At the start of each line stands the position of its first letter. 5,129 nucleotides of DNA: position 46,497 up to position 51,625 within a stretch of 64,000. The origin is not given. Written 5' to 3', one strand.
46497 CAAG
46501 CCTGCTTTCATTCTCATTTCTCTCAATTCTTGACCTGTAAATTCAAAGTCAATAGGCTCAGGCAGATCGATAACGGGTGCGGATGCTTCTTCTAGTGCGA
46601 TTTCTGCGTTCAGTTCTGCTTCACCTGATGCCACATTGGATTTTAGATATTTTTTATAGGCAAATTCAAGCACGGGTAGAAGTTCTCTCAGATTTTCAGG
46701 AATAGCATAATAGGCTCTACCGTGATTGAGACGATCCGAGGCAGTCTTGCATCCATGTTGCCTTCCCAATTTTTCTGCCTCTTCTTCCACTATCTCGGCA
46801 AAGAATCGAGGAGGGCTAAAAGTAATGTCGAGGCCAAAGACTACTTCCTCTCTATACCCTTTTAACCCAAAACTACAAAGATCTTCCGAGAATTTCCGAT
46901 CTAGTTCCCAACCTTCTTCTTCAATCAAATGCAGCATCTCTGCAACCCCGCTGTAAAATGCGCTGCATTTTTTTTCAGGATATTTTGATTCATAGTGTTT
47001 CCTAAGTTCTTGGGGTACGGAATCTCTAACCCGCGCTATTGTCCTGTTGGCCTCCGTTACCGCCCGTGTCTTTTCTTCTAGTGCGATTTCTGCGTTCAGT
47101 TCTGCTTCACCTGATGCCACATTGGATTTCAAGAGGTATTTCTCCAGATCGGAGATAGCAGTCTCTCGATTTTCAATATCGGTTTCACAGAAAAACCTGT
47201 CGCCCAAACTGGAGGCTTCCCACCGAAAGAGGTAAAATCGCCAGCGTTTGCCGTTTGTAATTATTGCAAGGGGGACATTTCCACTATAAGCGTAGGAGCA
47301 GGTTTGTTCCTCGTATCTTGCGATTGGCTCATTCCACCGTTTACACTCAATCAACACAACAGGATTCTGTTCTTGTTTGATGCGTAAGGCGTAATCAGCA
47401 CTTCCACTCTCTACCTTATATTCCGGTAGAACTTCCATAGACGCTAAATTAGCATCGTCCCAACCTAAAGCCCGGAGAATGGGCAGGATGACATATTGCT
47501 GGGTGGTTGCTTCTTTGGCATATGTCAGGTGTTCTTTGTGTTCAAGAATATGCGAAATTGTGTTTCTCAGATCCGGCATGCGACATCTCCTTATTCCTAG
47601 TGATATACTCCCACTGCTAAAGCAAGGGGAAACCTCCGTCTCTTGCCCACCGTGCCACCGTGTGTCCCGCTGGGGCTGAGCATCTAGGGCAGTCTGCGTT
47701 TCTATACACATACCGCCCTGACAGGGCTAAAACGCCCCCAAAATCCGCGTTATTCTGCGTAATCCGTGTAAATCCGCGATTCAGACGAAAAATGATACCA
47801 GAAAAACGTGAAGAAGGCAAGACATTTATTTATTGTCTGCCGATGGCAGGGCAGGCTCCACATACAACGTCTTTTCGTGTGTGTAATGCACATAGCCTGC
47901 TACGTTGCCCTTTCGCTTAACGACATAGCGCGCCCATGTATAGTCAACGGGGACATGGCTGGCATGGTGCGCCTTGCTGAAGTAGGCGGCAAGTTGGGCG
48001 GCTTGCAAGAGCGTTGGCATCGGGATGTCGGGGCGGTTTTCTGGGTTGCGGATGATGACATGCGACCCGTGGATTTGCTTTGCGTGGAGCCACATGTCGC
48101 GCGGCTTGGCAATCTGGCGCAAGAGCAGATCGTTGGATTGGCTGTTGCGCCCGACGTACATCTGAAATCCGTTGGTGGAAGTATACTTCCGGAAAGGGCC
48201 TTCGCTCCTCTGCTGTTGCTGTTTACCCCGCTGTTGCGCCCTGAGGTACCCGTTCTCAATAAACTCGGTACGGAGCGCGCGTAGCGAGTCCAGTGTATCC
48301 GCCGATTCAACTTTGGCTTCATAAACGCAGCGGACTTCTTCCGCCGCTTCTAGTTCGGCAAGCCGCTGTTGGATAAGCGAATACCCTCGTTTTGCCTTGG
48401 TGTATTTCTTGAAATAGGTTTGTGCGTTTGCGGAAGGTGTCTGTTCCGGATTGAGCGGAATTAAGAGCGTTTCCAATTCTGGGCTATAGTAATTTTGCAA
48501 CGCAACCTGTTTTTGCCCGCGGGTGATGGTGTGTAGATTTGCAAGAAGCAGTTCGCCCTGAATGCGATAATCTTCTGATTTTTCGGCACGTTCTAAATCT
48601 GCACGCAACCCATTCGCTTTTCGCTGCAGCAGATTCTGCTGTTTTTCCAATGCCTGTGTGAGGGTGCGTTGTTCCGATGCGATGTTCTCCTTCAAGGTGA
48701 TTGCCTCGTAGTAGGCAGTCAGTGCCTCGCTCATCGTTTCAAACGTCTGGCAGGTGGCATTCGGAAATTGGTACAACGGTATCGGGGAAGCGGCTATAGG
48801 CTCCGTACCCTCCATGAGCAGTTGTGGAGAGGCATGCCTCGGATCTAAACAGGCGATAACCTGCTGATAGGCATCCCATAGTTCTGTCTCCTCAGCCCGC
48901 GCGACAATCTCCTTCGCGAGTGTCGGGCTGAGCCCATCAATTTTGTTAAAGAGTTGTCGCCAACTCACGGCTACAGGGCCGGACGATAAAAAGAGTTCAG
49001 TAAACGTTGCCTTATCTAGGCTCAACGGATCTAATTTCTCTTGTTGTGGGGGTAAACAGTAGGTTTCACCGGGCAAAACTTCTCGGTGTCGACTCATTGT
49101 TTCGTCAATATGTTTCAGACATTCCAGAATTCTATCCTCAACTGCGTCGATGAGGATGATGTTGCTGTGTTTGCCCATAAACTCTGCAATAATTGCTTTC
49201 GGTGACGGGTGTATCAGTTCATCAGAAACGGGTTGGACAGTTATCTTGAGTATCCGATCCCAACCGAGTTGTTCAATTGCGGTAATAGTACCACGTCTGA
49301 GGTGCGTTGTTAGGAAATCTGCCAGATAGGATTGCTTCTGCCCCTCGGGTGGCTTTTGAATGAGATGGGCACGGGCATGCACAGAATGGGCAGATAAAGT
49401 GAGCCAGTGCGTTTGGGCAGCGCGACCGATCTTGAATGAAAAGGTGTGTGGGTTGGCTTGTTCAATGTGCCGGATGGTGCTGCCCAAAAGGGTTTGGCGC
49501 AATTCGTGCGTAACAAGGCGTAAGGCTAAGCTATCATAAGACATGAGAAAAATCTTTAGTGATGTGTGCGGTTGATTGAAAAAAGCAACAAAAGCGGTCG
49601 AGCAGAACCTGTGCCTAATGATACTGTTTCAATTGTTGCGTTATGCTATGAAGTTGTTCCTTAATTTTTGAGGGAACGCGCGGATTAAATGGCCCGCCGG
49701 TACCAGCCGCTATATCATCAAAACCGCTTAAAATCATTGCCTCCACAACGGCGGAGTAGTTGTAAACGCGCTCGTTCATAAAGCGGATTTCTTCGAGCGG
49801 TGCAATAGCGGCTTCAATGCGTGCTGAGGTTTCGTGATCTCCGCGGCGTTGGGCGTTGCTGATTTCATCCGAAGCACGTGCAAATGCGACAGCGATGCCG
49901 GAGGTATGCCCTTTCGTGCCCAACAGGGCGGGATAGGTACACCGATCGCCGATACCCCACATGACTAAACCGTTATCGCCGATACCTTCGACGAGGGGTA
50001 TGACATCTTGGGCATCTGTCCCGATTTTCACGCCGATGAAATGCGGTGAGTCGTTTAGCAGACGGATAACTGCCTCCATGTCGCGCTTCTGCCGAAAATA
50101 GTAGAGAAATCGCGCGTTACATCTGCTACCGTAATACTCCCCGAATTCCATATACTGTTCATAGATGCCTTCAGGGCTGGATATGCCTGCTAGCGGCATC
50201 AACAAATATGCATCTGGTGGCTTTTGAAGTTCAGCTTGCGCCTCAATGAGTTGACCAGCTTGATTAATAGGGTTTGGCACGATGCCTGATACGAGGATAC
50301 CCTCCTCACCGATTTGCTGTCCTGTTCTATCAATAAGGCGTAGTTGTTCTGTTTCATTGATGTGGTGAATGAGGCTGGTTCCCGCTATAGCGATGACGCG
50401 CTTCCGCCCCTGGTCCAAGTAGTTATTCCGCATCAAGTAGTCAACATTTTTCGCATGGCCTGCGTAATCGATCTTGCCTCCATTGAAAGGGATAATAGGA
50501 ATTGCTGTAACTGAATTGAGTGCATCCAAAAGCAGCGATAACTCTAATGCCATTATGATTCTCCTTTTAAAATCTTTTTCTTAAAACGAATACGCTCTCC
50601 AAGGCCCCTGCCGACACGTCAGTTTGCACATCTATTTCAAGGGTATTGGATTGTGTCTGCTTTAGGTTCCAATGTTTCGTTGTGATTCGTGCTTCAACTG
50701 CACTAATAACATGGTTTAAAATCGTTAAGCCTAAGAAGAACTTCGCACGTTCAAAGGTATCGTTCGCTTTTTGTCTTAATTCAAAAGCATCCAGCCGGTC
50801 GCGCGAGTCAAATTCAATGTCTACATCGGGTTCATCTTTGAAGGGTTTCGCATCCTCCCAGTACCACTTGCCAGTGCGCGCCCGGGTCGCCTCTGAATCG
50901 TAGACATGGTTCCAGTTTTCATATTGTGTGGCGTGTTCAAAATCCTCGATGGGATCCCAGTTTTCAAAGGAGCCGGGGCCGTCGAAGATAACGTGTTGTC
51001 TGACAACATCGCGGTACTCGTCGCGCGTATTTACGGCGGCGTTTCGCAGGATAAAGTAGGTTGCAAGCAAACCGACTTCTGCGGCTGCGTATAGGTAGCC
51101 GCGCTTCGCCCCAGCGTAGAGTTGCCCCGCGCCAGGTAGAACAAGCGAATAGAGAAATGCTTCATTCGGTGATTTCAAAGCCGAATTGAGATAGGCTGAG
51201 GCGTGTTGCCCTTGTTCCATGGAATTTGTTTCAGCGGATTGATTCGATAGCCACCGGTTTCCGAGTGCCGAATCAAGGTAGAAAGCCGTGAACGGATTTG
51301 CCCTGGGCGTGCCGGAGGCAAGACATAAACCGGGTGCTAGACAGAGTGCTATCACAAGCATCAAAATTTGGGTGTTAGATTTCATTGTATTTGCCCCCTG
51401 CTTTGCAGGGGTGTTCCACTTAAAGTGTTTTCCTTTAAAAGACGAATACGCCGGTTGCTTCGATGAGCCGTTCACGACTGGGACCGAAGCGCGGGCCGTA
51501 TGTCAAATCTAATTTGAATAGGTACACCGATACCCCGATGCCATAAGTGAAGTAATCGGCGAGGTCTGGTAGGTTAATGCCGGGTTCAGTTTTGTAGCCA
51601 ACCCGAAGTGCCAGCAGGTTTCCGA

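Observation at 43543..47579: DUF1156-type DNA methyltransferase paired with a PD-(D/E)xK+HTH nuclease, without the usual DUF499/DUF3780 partners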

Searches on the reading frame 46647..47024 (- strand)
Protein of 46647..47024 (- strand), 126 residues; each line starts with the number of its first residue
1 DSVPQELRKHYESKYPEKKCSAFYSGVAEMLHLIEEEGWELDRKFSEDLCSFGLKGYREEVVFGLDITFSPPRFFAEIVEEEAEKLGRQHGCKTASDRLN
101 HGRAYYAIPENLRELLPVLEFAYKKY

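Call 68: search_protein_representatives(protein=window:46647-47024:-)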
Query: 126 residues. Proteins with E-value up to 0.001 (for the whole library): 29; up to 1e-10: 18; up to 1e-30: 1. The best 29 are listed.
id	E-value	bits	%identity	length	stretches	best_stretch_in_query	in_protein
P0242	6.3e-33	130.0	56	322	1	3-126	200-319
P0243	1.5e-26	109.4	52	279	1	2-126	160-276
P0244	1.5e-23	99.7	51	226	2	55-126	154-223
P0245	4.3e-22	95.0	42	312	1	3-126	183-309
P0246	1.3e-21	93.4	44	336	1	1-124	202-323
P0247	2.7e-21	92.4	47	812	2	61-126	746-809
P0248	7.7e-21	91.0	46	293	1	1-126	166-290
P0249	3.9e-20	88.7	49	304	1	3-126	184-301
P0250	6.7e-20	87.9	43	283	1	3-126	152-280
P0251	1.7e-19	86.6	46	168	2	59-126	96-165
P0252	1.5e-18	83.6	43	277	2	2-85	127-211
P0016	4.4e-17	78.8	46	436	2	66-126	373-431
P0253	5.9e-17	78.4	37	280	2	3-125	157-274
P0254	7.7e-16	74.8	43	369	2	60-126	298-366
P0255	1.4e-14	70.7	42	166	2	60-124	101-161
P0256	3.7e-14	69.4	44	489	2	63-126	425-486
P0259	3.3e-10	56.6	38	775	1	3-126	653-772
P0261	2.7e-08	50.4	34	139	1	3-126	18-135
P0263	2.6e-07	47.2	37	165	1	5-125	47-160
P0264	3.3e-07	46.9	36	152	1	17-124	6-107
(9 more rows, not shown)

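Call 69: search_protein_families(library=pfam, proteins=[P0242, P0245, P0247, P0259, P0256, P0261, P0263, P0264, P0253], max_evalue=0.001)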
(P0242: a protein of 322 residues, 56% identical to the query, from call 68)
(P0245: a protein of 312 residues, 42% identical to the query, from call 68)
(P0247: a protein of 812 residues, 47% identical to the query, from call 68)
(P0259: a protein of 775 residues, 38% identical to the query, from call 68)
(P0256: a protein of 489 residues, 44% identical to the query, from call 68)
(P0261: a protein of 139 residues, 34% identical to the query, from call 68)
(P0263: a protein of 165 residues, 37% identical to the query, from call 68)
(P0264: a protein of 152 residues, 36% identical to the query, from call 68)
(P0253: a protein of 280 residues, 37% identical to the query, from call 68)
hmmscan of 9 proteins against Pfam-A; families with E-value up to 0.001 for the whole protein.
P0242 (322 aa): 1 family
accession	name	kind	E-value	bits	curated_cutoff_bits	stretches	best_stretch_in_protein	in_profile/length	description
PF25034.1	Spectrin_SYNE1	-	0.00092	19.3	35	0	37-124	48-131/188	Nesprin-1, spectrin repeats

P0245 (312 aa): 2 families
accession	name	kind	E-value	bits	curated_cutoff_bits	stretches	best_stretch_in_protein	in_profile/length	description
PF04313.20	HSDR_N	-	1.9e-07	31.6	25.1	1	63-121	124-191/198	Type I restriction enzyme R protein N terminus (HSDR_N)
PF13588.12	HSDR_N_2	-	8.9e-05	23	25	1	60-125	32-99/110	Type I restriction enzyme R protein N terminus (HSDR_N)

P0247 (812 aa): 0 families

P0259 (775 aa): 2 families
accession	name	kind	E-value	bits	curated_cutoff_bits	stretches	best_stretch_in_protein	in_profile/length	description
PF03235.19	GmrSD_N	-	5.1e-34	118.6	33.2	1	11-226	1-198/199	GmrSD restriction endonuclease, N-terminal domain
PF07510.16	GmrSD_C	-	8.2e-09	35.9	23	1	452-560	20-122/138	GmrSD restriction endonucleases, C-terminal domain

P0256 (489 aa): 2 families
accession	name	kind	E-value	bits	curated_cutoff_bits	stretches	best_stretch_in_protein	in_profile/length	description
PF10473.14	CENP-F_leu_zip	-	3.8e-07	30.7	34.5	1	205-295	3-93/140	Leucine-rich repeats of kinetochore protein Cenp-F/LEK1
PF19220.6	Rod_CreS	-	0.00086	18.9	100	0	154-296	21-161/359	Crescentin, rod domain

P0261 (139 aa): 0 families

P0263 (165 aa): 0 families

P0264 (152 aa): 0 families

P0253 (280 aa): 0 families

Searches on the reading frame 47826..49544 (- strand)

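Call 70: search_protein_families(library=pfam, proteins=[window:47826-49544:-], max_evalue=0.001)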
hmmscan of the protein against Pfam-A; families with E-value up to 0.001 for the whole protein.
window:47826-49544:- (572 aa): 3 families
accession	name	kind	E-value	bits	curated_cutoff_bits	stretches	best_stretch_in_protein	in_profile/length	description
PF05833.16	NFACT_N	-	3.4e-112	376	31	1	4-445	1-454/456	NFACT N-terminal and middle domains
PF05670.18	NFACT-R_1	-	2.6e-14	54.1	29.8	1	451-546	2-98/112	NFACT protein RNA binding domain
PF18297.6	NFACT-R_2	-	6.1e-06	26.8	26.9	1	457-538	7-82/104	NFACT protein RNA binding domain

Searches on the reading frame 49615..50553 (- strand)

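Call 70: search_protein_families(library=pfam, proteins=[window:49615-50553:-], max_evalue=0.001)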
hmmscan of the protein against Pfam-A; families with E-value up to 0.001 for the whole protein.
window:49615-50553:- (312 aa): 1 family
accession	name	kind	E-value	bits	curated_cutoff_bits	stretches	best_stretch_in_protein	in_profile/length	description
PF00701.28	DHDPS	-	5.2e-09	35.7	22.1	1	15-280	5-263/289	Dihydrodipicolinate synthetase family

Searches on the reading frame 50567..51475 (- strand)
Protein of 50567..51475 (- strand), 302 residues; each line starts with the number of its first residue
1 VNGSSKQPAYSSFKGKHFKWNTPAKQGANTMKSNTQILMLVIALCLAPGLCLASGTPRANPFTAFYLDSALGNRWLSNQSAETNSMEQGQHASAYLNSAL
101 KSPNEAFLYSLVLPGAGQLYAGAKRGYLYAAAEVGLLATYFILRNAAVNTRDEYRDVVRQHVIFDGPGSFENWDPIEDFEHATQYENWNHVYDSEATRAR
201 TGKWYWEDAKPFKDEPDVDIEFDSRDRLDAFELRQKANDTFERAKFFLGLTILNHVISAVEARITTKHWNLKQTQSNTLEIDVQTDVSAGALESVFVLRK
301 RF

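Call 70: search_protein_families(library=pfam, proteins=[window:50567-51475:-], max_evalue=0.001)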
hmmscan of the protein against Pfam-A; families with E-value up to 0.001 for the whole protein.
window:50567-51475:- (302 aa): 1 family
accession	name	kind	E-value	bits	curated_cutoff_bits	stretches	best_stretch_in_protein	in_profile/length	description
PF18935.5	DUF5683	-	4.5e-06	27.2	26.7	1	101-266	3-113/151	Family of unknown function (DUF5683)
